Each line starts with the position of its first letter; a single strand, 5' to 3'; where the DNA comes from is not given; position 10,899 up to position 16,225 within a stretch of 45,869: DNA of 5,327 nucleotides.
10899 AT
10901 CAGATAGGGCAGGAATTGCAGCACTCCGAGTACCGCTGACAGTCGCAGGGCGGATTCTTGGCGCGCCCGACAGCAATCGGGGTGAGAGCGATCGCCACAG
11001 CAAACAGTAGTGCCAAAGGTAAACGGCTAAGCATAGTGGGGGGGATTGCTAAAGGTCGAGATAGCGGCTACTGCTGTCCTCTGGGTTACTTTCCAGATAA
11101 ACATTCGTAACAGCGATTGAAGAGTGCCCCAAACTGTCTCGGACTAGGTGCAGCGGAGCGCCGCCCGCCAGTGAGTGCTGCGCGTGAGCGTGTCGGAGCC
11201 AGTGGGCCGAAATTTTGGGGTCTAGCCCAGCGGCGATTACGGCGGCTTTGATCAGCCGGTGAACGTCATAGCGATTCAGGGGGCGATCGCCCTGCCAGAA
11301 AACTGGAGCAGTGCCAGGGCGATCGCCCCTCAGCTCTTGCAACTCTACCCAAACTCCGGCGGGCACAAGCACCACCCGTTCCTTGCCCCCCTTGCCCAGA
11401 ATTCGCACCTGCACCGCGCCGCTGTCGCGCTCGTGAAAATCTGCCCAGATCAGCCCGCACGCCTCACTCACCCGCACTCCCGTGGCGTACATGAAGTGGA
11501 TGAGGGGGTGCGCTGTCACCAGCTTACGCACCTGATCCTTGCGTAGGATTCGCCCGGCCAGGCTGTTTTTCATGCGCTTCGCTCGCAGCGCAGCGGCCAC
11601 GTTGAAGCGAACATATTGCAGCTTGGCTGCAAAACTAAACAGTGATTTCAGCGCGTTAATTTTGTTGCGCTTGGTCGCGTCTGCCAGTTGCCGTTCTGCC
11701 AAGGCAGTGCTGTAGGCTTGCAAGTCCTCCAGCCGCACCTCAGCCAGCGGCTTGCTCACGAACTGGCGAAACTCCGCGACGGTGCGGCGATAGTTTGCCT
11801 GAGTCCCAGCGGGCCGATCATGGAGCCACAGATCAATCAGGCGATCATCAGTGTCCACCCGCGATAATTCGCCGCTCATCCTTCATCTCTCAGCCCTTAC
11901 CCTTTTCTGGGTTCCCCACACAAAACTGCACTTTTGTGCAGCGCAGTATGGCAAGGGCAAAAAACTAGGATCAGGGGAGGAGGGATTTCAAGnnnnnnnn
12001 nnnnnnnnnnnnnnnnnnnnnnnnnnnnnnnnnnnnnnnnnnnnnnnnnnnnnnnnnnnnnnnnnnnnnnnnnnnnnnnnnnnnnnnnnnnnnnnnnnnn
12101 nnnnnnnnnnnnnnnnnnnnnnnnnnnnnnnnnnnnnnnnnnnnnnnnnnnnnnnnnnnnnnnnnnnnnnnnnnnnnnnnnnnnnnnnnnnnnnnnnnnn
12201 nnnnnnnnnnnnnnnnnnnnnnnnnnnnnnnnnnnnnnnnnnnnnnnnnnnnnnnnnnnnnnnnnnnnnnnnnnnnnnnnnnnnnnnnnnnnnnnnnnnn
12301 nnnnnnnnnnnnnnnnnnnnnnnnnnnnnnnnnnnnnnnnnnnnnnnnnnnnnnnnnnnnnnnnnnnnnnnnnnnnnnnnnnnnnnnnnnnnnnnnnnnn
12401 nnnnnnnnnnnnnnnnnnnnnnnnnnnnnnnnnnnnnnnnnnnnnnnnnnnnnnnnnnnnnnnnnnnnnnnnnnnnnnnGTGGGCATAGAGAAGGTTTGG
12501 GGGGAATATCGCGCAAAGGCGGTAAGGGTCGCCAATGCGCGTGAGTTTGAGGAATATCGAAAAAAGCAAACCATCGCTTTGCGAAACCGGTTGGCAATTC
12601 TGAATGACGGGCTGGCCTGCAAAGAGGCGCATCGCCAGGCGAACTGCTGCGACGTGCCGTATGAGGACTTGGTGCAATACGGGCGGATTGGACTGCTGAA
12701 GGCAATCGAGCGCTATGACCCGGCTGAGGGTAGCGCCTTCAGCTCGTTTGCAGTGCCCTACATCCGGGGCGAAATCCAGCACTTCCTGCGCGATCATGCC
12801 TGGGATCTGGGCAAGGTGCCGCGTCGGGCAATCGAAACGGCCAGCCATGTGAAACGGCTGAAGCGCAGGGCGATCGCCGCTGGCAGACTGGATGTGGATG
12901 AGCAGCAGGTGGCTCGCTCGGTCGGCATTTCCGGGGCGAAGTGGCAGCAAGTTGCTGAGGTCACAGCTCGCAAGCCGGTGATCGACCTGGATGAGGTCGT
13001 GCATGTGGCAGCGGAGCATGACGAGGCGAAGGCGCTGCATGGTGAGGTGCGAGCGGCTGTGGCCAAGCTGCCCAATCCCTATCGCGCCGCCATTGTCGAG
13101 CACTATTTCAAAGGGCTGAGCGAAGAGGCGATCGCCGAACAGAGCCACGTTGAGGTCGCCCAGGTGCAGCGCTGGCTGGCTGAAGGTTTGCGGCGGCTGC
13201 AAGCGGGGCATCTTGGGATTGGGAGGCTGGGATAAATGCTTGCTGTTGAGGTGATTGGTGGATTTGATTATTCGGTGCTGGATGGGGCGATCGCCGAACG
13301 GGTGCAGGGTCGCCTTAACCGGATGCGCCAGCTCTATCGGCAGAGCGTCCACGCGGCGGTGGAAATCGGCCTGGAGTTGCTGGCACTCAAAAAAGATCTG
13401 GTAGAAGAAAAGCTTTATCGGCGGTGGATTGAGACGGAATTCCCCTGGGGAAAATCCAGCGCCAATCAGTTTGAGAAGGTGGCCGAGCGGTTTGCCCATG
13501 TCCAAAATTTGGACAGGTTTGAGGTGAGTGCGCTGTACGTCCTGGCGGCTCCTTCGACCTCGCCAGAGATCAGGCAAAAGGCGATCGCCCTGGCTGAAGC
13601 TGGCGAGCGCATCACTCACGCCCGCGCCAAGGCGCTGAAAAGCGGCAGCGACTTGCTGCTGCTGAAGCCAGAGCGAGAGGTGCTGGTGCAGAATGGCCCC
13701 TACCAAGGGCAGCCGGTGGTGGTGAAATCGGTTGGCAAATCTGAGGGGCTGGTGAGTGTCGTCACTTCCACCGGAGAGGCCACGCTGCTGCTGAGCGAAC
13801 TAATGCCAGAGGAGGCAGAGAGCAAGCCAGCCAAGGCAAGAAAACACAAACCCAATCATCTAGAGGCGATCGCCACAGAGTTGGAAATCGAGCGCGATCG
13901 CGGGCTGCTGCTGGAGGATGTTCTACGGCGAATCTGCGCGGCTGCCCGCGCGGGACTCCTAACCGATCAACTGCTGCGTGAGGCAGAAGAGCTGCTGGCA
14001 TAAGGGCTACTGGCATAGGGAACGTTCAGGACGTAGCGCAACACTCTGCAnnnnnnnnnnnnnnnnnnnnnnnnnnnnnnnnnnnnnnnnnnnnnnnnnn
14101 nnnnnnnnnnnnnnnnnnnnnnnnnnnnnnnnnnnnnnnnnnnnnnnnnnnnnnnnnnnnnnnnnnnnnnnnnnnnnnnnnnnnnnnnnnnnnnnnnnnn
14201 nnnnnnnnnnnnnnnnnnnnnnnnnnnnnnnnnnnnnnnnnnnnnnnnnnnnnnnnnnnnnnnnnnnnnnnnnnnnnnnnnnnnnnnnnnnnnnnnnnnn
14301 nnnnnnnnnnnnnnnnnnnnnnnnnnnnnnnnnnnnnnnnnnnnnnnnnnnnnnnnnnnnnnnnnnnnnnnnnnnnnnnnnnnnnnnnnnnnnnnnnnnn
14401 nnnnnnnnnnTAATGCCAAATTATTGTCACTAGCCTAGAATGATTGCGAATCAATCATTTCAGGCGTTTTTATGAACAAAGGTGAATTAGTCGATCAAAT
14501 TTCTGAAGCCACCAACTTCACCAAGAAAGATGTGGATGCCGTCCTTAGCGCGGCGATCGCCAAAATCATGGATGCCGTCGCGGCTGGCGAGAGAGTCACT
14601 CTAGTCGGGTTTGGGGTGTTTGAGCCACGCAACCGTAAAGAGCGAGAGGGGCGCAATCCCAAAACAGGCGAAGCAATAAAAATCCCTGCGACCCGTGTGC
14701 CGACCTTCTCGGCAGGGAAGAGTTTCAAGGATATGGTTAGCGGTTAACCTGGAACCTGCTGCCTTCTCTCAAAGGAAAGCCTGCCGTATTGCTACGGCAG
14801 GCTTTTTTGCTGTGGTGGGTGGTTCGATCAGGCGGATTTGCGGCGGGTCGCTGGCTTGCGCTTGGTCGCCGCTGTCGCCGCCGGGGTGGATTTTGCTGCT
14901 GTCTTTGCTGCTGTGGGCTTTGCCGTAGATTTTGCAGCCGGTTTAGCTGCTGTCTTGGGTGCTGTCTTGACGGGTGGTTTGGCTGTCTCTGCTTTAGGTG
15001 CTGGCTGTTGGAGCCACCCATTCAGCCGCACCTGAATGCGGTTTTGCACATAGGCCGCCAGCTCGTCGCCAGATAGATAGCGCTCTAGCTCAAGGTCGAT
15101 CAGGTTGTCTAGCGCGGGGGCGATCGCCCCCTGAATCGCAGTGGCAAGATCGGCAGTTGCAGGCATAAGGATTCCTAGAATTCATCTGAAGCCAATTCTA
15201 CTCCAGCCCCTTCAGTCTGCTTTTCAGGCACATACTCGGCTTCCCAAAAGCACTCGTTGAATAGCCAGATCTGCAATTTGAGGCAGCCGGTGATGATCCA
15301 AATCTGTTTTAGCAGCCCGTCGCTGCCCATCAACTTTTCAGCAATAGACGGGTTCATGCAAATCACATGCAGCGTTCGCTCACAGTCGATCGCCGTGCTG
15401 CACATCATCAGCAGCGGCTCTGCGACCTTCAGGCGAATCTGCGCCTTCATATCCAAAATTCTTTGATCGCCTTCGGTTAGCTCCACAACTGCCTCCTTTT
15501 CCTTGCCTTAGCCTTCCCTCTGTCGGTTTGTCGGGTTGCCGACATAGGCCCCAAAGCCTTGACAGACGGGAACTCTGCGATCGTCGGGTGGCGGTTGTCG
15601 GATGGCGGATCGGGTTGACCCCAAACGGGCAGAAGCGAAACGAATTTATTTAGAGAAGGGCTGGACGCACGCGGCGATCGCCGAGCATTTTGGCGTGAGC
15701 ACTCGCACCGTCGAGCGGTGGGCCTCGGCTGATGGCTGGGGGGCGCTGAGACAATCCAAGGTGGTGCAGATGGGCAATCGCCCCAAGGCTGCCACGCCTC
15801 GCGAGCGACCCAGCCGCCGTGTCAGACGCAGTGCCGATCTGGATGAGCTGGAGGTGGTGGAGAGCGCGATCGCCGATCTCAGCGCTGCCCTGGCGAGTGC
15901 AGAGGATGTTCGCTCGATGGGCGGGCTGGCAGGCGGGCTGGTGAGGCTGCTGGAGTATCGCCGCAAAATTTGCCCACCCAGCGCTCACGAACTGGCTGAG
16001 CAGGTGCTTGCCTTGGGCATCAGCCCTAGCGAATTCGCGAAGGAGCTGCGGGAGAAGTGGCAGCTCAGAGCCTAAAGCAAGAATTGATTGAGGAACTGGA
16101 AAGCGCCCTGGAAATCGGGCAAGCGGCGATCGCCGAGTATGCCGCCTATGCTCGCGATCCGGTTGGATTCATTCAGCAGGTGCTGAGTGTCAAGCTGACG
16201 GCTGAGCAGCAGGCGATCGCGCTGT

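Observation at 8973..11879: Tail module split into three blocks on both strands, with a second tyrosine recombinase heading the tail-tube block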

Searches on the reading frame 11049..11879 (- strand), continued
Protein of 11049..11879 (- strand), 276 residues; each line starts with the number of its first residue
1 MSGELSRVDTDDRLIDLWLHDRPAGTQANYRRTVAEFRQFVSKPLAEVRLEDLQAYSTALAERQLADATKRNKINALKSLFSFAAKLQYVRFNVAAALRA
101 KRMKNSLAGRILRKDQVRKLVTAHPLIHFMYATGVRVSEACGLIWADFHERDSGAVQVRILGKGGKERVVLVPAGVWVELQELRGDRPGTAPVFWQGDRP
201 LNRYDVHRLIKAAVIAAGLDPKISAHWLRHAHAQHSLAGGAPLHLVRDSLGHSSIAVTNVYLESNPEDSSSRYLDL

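Call 81: get_annotated_region(hit=H2, flank=4000)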
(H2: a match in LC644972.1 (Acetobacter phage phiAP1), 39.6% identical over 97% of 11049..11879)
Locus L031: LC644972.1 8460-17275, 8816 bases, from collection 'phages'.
description: Acetobacter phage phiAP1 DNA, complete genome.
organism: Acetobacter phage phiAP1 (NCBI taxid 2860312)
taxonomy: Viruses; Duplodnaviria; Heunggongvirae; Uroviricota; Caudoviricetes
host: Acetobacter pasteurianus NBRC 109446; source: -; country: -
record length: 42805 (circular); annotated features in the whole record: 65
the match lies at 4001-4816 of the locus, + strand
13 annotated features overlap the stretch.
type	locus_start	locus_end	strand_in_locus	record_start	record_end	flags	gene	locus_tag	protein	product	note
CDS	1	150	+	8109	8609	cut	-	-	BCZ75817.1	hypothetical protein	PhiAP1_220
CDS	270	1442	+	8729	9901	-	-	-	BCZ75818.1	hypothetical protein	PhiAP1_230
CDS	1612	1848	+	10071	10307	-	-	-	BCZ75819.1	hypothetical protein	PhiAP1_240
CDS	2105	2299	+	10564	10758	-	-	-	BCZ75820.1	hypothetical protein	PhiAP1_250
CDS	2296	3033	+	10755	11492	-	-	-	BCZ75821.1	hypothetical protein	PhiAP1_260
CDS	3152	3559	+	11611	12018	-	-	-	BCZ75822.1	hypothetical protein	PhiAP1_270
CDS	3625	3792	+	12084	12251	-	-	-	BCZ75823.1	hypothetical protein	PhiAP1_280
CDS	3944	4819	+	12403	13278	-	-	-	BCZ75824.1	integrase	PhiAP1_290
CDS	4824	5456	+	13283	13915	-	-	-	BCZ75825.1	sulfate transporter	PhiAP1_300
CDS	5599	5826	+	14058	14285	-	-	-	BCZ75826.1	hypothetical protein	PhiAP1_310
CDS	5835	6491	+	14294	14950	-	-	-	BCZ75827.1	hypothetical protein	PhiAP1_320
CDS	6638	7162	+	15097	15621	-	-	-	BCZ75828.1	hypothetical protein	PhiAP1_330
CDS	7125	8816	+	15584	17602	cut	-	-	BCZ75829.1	phage terminase large subunit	PhiAP1_340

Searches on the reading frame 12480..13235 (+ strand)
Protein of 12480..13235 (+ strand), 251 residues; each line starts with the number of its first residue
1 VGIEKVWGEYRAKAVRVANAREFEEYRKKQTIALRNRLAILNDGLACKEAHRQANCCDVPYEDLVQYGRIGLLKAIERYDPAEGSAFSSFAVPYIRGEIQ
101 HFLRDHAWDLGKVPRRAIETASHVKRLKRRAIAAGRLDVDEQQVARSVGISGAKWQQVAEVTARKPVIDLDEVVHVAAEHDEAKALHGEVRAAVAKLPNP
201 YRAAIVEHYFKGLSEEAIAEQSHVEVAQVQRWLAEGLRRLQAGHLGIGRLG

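Call 6: search_protein_families(library=phrogs, proteins=[window:12480-13235:+], max_evalue=0.01)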
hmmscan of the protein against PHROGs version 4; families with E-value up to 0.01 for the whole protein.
window:12480-13235:+ (251 aa): 7 families
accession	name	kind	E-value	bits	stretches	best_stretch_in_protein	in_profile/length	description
phrog_351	-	transcription regulation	2e-26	93.9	1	35-242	505-724/928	RNA polymerase sigma factor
phrog_36098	-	transcription regulation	3.3e-16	60.6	1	40-177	19-158/223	RNA polymerase sigma factor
phrog_21612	-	transcription regulation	2.5e-09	37.2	1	62-132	41-114/600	RNA polymerase sigma factor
phrog_1740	-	transcription regulation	0.00081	19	1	174-241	146-213/567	RNA polymerase sigma factor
phrog_15865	-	transcription regulation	0.0014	19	1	46-105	37-96/386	RNA polymerase sigma factor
phrog_36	-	transcription regulation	0.0019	18.8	0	183-240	126-183/220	transcriptional regulator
phrog_1558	-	unknown function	0.0022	18.9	1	203-241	125-165/178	-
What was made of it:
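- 12480..13235 (+): Phage sigma factor (Sigma70 r2/r4 type), divergent from the recombinase-tube block. PHROG 351 at 2e-26 (call 6).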

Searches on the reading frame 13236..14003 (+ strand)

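Call 6: search_protein_families(library=phrogs, proteins=[window:13236-14003:+], max_evalue=0.01)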
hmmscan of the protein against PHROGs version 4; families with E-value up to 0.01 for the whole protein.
window:13236-14003:+ (255 aa): 2 families
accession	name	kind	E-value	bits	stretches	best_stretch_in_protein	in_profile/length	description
phrog_4571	-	unknown function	4.4e-06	27.7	1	39-125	27-113/289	-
phrog_1733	-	unknown function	0.0022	18.4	1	10-128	10-124/305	-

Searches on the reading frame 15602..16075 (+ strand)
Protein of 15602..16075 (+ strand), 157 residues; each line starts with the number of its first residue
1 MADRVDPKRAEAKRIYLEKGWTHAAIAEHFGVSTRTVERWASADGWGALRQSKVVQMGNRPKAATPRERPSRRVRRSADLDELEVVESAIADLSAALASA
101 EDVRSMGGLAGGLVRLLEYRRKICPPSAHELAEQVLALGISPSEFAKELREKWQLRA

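Call 7: search_protein_families(library=phrogs, proteins=[window:15602-16075:+], max_evalue=0.01)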
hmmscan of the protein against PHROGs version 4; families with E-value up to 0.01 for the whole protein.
window:15602-16075:+ (157 aa): 19 families
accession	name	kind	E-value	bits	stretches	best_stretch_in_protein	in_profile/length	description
phrog_1889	-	head and packaging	6.2e-09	36.8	1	1-61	1-59/276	terminase small subunit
phrog_664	-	DNA, RNA and nucleotide metabolism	1.9e-08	35.4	1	4-46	84-126/210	DNA binding protein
phrog_4151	-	DNA, RNA and nucleotide metabolism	1.8e-07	32.1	1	6-56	7-56/154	DNA binding protein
phrog_2606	-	head and packaging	8.5e-06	26.3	1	1-61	1-62/310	terminase small subunit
phrog_4779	-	transcription regulation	1.5e-05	26.5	1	11-50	6-45/98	transcriptional regulator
phrog_756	-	DNA, RNA and nucleotide metabolism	8e-05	23.6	1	9-57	8-61/166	DNA binding protein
phrog_1206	-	head and packaging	0.0001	23.2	1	24-118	24-116/207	terminase small subunit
phrog_5751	-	head and packaging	0.00028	21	1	9-46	73-109/548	terminase large subunit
phrog_509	-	head and packaging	0.001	19.7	1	8-56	7-57/238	terminase small subunit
phrog_7545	-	DNA, RNA and nucleotide metabolism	0.0018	19.5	1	12-58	10-55/160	HNH endonuclease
phrog_20467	-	DNA, RNA and nucleotide metabolism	0.0021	18.9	1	16-49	74-107/112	HNH endonuclease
phrog_57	-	head and packaging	0.003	18.4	1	19-42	11-34/199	terminase small subunit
phrog_151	-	integration and excision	0.003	17.2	1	9-69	133-194/582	transposase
phrog_7676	-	unknown function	0.0064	17.7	0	18-58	15-54/86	-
phrog_5536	-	unknown function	0.0069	17.2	0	2-69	3-69/172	-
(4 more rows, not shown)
